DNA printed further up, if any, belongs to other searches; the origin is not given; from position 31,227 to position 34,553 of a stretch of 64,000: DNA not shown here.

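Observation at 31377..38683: N6-adenine methyltransferase translationally coupled to a PLD-nuclease/SNF2-helicase fusion, followed by a transglutaminase-like membrane protein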

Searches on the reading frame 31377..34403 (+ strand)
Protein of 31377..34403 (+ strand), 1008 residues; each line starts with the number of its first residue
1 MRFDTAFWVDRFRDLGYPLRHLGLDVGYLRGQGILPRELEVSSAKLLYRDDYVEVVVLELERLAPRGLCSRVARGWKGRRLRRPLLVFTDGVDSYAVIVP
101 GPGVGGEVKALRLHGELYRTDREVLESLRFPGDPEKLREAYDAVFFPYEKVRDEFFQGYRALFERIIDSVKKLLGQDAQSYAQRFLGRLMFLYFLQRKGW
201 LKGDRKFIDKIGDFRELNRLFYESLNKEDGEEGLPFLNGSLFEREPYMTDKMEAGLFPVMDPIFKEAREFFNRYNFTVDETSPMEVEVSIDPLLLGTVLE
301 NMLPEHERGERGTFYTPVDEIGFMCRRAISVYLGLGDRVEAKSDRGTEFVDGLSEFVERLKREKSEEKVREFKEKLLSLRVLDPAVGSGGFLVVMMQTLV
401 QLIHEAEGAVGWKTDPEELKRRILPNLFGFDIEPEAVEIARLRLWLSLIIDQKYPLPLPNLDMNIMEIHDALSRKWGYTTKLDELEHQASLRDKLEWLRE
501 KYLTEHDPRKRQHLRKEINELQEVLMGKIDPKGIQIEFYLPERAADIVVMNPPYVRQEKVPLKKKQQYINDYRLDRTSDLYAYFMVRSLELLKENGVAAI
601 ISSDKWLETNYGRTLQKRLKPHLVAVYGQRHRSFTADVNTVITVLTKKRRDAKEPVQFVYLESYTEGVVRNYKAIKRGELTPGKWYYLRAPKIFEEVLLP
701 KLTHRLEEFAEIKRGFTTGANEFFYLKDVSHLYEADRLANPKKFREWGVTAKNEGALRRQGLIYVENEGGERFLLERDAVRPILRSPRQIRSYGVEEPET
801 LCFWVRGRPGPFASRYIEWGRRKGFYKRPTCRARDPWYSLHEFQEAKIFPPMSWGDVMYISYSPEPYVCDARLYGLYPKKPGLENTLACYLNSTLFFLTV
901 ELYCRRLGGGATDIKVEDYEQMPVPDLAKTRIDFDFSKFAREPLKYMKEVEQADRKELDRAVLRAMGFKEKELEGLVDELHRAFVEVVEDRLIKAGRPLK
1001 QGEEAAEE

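Call 3: search_protein_families(library=pfam, proteins=[window:31377-34403:+], max_evalue=0.01)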
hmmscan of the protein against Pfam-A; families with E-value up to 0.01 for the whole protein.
window:31377-34403:+ (1008 aa): 3 families
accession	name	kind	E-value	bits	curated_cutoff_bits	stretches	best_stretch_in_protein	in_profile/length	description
PF07669.17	Eco57I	-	8.6e-27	94.7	25.3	1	426-618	2-149/171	Eco57I restriction-modification methylase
PF20473.4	MmeI_Mtase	-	8.9e-12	45.2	27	1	363-602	5-198/259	MmeI, DNA-methyltransferase domain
PF02384.22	N6_Mtase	-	1e-10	41.9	20.4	1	542-677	123-262/311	N-6 DNA Methylase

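Call 4: search_protein_families(library=padloc, proteins=[window:31377-34403:+], max_evalue=0.01)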
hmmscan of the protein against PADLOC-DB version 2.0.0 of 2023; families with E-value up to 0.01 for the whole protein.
window:31377-34403:+ (1008 aa): 67 families (the best 25 are shown)
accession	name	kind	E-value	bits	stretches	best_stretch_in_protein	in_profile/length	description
PDLC03601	REase_MTase_IIG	-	8.1e-53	177.5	2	106-466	151-551/1110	Type IIG restriction enzyme-methyltransferase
PDLC03596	REase_MTase_IIG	-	1.9e-38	130.2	3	372-619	535-789/1148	Type IIG restriction enzyme-methyltransferase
PDLC03612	REase_MTase_IIG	-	1.8e-36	123.8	3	268-405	403-536/1247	Type IIG restriction enzyme-methyltransferase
PDLC03267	MTase_II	-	2.3e-23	80.9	2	544-729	106-307/539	Type II methyltransferase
PDLC02523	PglX|PglXI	-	3.4e-21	72.8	2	519-645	536-661/1428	PglX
PDLC03606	REase_MTase_IIG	-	4.8e-21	72.7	2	546-673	458-605/935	Type IIG restriction enzyme-methyltransferase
PDLC03313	MTase_II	-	5.7e-20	69.3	1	542-678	142-282/563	Type II methyltransferase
PDLC02521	PglX|PglXI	-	7.4e-20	68.5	1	366-665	296-606/1174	PglX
PDLC03627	REase_MTase_IIG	-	4.9e-19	65.6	1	289-595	327-618/1136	Type IIG restriction enzyme-methyltransferase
PDLC03609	REase_MTase_IIG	-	8.4e-18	61.5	2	545-728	558-751/1066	Type IIG restriction enzyme-methyltransferase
PDLC02528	PglX|PglXI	-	3.7e-17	59.4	1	371-725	284-658/1125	PglX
PDLC02525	PglX|PglXI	-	6.7e-16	56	1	375-623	281-534/607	PglX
PDLC03628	REase_MTase_IIG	-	1.9e-15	54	2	153-333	163-359/1100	Type IIG restriction enzyme-methyltransferase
PDLC03226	MTase_II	-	2.1e-15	54.4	1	538-653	121-240/579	Type II methyltransferase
PDLC03600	REase_MTase_IIG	-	7.3e-15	52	2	537-666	490-622/1205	Type IIG restriction enzyme-methyltransferase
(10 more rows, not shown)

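Call 5: search_protein_families(library=ncbifam, proteins=[window:31377-34403:+], max_evalue=0.01)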
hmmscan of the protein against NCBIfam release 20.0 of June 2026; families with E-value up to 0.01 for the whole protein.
window:31377-34403:+ (1008 aa): 6 families
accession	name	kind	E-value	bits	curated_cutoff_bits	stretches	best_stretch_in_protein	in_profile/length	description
NF033455.1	BREX_6_MTaseX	exception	2.2e-22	78.5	900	2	366-446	317-398/1319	BREX-6 system adenine-specific DNA-methyltransferase PglX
NF033452.1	BREX_1_MTaseX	exception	1.5e-21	76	500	1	363-663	296-628/1210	BREX-1 system adenine-specific DNA-methyltransferase PglX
NF033451.1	BREX_2_MTaseX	equivalog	1e-10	40.1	400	1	369-617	217-436/1185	BREX-2 system adenine-specific DNA-methyltransferase PglX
NF033454.1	BREX_5_MTaseX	exception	8.4e-07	26.9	900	1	354-446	279-366/1404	BREX-5 system adenine-specific DNA-methyltransferase PglX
NF047738.1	antiphage_MADS2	equivalog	3.2e-06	25.7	720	1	380-444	334-405/654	methylation-associated defense system DNA methyltransferase MAD2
TIGR02987.1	met_A_Alw26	exception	0.0014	17.5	353.5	0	370-556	22-124/523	Alw26I/Eco31I/Esp3I family type II restriction adenine-specific DNA-methyltransferase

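Call 9: search_solved_structures(query=window:31377-34403:+, max_evalue=0.01)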
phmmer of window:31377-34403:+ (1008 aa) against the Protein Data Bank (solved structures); distinct sequences matched with E-value up to 0.01: 7.
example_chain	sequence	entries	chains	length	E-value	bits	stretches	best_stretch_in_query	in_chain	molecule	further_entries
7qw5_A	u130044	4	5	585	2.3e-09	39.1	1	544-620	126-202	Modification methylase BseCI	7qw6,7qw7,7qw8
8c45_A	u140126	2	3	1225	2e-08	36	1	534-619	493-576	site-specific DNA-methyltransferase (adenine-specific)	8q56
9ewz_C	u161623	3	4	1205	7.8e-07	30.7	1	537-610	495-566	Adenine-specific methyltransferase BrxX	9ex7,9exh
8zek_A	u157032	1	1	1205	8.1e-07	30.7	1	537-610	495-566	site-specific DNA-methyltransferase (adenine-specific)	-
7lni_A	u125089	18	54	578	8.2e-06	27.3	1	546-623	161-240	Site-specific DNA-methyltransferase (adenine-specific)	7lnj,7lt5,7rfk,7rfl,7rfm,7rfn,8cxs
8cxz_A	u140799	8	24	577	8.3e-06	27.3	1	546-623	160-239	Site-specific DNA-methyltransferase (adenine-specific)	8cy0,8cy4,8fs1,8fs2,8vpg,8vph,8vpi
5hr4_C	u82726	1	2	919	0.00097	20.5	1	351-447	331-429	MmeI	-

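Call 19: find_homologous_proteins(query=window:31377-34400:+, max_evalue=1e-10)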
Query window:31377-34400:+ (1008 aa): 1752 proteins with E <= 1e-10 among 8000 candidates; the best 120 are listed.
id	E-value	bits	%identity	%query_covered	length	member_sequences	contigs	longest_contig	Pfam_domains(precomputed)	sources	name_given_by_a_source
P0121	0.0e+0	2311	100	100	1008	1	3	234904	PF02384.23,PF07669.18,PF22837.2,PF20473.5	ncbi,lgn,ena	-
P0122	0.0e+0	1454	64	100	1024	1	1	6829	PF02384.23,PF07669.18,PF22837.2,PF20473.5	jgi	jgi:hypothetical protein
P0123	0.0e+0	1440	63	100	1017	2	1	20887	PF02384.23,PF07669.18,PF22837.2,PF20473.5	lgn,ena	-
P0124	0.0e+0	1396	61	100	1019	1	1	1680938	PF02384.23,PF07669.18,PF22837.2,PF20473.5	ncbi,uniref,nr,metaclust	ncbi:type II restriction enzyme, methylase subunit [Candidatus Caldarchaeum subterraneum]|uniref:sit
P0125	0.0e+0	1356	60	99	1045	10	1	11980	PF02384.23,PF07669.18,PF22837.2,PF20473.5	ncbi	ncbi:MAG: DNA methyltransferase [Thermoproteota archaeon]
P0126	0.0e+0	1324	63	94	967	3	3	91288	PF02384.23,PF07669.18,PF22837.2,PF20473.5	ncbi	ncbi:MAG: DNA methyltransferase [Nitrososphaerota archaeon]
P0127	0.0e+0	1317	59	98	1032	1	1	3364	PF02384.23,PF07669.18,PF22837.2,PF20473.5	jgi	-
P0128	0.0e+0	1314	59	99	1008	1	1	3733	PF02384.23,PF07669.18,PF22837.2,PF20473.5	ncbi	-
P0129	0.0e+0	1310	59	99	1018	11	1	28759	PF02384.23,PF07669.18,PF22837.2,PF20473.5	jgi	-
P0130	0.0e+0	1310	59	99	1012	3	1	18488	PF02384.23,PF07669.18,PF22837.2,PF20473.5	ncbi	ncbi:MAG: DNA methyltransferase [Candidatus Caldarchaeum sp.]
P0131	0.0e+0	1303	61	99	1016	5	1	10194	PF02384.23,PF07669.18,PF22837.2,PF20473.5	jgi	-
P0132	0.0e+0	1301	59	99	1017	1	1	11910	PF02384.23,PF07669.18,PF22837.2,PF20473.5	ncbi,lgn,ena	-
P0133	0.0e+0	1294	59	99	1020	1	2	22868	PF02384.23,PF07669.18,PF22837.2,PF20473.5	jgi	jgi:hypothetical protein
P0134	0.0e+0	1287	60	98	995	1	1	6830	PF02384.23,PF07669.18,PF22837.2,PF20473.5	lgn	-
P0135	0.0e+0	1283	59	100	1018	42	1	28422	PF02384.23,PF07669.18,PF22837.2,PF20473.5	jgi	jgi:hypothetical protein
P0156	0.0e+0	1218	58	100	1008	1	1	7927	PF02384.23,PF07669.18,PF22837.2,PF20473.5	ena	-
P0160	0.0e+0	1208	56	96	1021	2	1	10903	PF02384.23,PF07669.18,PF22837.2,PF20473.5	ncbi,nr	ncbi:MAG: BREX-1 system adenine-specific DNA-methyltransferase PglX [Archaeoglobaceae archaeon]|nr:B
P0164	0.0e+0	1196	55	98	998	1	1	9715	PF02384.23,PF07669.18,PF22837.2,PF20473.5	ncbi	ncbi:MAG: Eco57I restriction-modification methylase domain-containing protein [Caldisericaceae bacte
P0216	0.0e+0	1102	52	100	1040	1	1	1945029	PF02384.23,PF07669.18,PF20473.5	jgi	-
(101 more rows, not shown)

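Call 55: predict_structure(alignment_id=A2)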
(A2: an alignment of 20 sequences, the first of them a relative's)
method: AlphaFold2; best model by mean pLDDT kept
length: 1008 residues; sequences in the alignment: 20
mean_pLDDT: 82.9   pTM: 0.75
mean pLDDT of the five models: 82.9, 82.7, 81.4, 81.3, 79.5
residues with pLDDT >= 90: 332; 70-90: 549; 50-70: 93; < 50: 34
segments of 3 or more residues with pLDDT < 50: 280-283, 295-313, 635-637, 1001-1008
pLDDT, mean of each block of 10 residues (from residue 1): 92 95 90 84 94 95 83 88 93 91 74 85 91 91 83 75 88 82 80 81 82 87 78 72 75 90 92 73 60 48 39 58 91 90 72 90 89 94 82 89 87 86 91 71 78 81 84 73 63 81 82 85 76 72 84 65 85 83 90 93 76 85 92 60 93 90 82 89 82 89 93 84 92 90 82 89 92 92 80 79 87 93 89 84 82 83 88 89 89 93 69 80 89 85 86 93 93 92 86 65 34
secondary structure, 60 per line:
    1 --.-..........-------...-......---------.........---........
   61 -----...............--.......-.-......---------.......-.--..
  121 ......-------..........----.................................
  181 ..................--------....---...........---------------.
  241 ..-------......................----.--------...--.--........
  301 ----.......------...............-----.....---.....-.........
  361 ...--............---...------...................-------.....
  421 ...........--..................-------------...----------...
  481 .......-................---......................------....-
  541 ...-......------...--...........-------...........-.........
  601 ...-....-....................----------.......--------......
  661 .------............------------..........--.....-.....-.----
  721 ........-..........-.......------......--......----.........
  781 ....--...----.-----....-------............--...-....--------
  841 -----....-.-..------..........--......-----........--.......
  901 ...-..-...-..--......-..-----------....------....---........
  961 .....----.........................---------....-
elements in order (helices of 4 or more, strands of 3 or more residues): H5-14 E22-24 H26-31 E41-49 E53-60 H66-80 E83-89 E93-98 E108-114 H119-126 H134-143 H148-198 H207-210 H214-224 H250-271 E285-287 H293-300 H305-311 H318-332 E338-342 E346-350 H352-363 H366-377 E381-383 H390-408 H416-426 E427-431 H434-451 E465-467 H478-487 H489-504 H508-529 H536-539 E545-550 H562-572 H580-590 E592-603 H605-608 H610-622 E623-629 E640-646 E655-661 E668-676 H692-701 E710-714 H721-724 E725-728 H730-739 H741-747 H754-759 E762-767 E772-776 E780-784 E800-803 H811-822 H829-832 E846-849 E861-870 E873-878 H884-891 H894-903 H916-921 H936-939 H946-949 H953-965 H970-994 H1004-1007
